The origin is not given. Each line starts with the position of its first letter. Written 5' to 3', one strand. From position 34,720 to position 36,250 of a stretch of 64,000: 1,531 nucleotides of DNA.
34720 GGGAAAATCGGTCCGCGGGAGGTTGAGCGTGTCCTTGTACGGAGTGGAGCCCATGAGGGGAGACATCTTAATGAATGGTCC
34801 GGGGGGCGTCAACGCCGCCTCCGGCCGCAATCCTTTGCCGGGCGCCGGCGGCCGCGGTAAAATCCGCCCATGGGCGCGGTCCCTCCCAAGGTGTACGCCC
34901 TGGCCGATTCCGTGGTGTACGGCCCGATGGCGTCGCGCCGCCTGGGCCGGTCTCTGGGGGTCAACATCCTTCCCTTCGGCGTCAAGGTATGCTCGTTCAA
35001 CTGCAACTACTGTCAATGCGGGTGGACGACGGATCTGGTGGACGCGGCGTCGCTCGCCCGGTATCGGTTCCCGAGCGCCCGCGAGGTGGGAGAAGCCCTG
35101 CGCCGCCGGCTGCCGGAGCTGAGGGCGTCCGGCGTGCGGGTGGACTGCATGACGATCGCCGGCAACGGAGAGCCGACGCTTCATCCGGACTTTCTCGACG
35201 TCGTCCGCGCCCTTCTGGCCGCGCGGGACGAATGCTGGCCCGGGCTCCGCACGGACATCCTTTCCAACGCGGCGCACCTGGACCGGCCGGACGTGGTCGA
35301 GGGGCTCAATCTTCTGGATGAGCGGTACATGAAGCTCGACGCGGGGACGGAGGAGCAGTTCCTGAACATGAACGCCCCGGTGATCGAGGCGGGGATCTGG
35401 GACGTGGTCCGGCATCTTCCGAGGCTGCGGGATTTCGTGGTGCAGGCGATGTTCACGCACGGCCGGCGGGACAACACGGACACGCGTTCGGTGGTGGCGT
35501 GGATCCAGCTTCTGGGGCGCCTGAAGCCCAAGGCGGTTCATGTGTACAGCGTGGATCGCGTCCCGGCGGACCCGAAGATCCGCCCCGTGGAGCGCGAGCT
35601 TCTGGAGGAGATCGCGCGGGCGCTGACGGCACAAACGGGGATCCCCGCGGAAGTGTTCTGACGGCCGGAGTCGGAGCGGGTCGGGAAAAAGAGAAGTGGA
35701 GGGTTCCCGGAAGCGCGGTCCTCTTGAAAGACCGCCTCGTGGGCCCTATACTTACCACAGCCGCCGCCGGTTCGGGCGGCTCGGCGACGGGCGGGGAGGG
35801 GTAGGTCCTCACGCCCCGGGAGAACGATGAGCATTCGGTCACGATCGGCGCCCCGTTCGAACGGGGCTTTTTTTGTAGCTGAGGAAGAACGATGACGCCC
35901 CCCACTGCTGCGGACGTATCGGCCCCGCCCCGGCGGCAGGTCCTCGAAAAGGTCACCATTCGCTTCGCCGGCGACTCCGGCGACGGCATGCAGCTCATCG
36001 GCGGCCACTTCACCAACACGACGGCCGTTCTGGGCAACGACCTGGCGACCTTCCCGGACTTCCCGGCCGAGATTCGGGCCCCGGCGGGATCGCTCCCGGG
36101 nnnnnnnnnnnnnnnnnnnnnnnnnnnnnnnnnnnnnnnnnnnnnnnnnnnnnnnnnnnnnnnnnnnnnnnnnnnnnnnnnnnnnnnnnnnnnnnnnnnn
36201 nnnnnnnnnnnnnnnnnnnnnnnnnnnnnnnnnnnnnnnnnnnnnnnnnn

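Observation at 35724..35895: korAB leader: consensus-like promoter, 22-codon uORF coupled to the korA start, and an intrinsic terminator inside the uORF (attenuator-like architecture)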

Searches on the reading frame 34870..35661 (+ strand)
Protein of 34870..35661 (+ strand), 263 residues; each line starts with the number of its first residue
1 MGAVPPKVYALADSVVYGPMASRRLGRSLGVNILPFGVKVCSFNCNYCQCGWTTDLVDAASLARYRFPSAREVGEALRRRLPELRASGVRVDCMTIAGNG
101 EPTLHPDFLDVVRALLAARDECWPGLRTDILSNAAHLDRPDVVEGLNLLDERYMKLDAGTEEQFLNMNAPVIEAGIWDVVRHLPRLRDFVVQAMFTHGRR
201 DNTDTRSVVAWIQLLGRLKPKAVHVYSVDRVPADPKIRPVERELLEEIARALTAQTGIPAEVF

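Call 6: search_protein_families(library=pfam, proteins=[window:34870-35661:+])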
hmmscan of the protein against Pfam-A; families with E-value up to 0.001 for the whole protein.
window:34870-35661:+ (263 aa): 1 family
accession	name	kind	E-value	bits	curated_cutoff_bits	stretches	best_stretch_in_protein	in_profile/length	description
PF04055.27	Radical_SAM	-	6.1e-07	30.2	29.5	1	40-162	6-115/166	Radical SAM superfamily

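Call 60: search_protein_families(library=ncbifam, proteins=[window:34870-35661:+])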
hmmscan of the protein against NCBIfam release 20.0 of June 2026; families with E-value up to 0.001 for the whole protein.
window:34870-35661:+ (263 aa): 2 families
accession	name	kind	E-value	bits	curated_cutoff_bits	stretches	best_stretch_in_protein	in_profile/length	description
NF038283.1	viperin_w_prok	equivalog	0.00028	20.2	180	1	39-141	10-99/281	viperin family antiviral radical SAM protein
TIGR03972.1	rSAM_TYW1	equivalog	0.00043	19.5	317.95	0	93-224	121-244/297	4-demethylwyosine synthase TYW1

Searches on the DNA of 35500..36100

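Call 3: search_rna_families(source=window, start=35500, end=36100, threshold=evalue, max_evalue=10, show_alignments=3)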
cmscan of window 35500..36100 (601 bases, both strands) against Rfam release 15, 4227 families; matches with E-value up to 10: 3.
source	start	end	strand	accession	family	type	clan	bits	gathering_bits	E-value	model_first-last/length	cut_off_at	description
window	35806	35874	+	RF02837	anti-hemB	Gene; sRNA;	-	17.2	49.5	0.19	1-81/81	no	Burkholderia RNA 7 (anti-hemB)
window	35665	35695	+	RF02556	snaR-A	Gene; sRNA;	-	13.3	98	9.7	1-115/115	no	snaR-A sRNA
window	35508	35529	-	RF01792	eiav_FSE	Cis-reg; frameshift_element;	-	11.6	40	5.9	1-25/35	no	ribosomal frameshift site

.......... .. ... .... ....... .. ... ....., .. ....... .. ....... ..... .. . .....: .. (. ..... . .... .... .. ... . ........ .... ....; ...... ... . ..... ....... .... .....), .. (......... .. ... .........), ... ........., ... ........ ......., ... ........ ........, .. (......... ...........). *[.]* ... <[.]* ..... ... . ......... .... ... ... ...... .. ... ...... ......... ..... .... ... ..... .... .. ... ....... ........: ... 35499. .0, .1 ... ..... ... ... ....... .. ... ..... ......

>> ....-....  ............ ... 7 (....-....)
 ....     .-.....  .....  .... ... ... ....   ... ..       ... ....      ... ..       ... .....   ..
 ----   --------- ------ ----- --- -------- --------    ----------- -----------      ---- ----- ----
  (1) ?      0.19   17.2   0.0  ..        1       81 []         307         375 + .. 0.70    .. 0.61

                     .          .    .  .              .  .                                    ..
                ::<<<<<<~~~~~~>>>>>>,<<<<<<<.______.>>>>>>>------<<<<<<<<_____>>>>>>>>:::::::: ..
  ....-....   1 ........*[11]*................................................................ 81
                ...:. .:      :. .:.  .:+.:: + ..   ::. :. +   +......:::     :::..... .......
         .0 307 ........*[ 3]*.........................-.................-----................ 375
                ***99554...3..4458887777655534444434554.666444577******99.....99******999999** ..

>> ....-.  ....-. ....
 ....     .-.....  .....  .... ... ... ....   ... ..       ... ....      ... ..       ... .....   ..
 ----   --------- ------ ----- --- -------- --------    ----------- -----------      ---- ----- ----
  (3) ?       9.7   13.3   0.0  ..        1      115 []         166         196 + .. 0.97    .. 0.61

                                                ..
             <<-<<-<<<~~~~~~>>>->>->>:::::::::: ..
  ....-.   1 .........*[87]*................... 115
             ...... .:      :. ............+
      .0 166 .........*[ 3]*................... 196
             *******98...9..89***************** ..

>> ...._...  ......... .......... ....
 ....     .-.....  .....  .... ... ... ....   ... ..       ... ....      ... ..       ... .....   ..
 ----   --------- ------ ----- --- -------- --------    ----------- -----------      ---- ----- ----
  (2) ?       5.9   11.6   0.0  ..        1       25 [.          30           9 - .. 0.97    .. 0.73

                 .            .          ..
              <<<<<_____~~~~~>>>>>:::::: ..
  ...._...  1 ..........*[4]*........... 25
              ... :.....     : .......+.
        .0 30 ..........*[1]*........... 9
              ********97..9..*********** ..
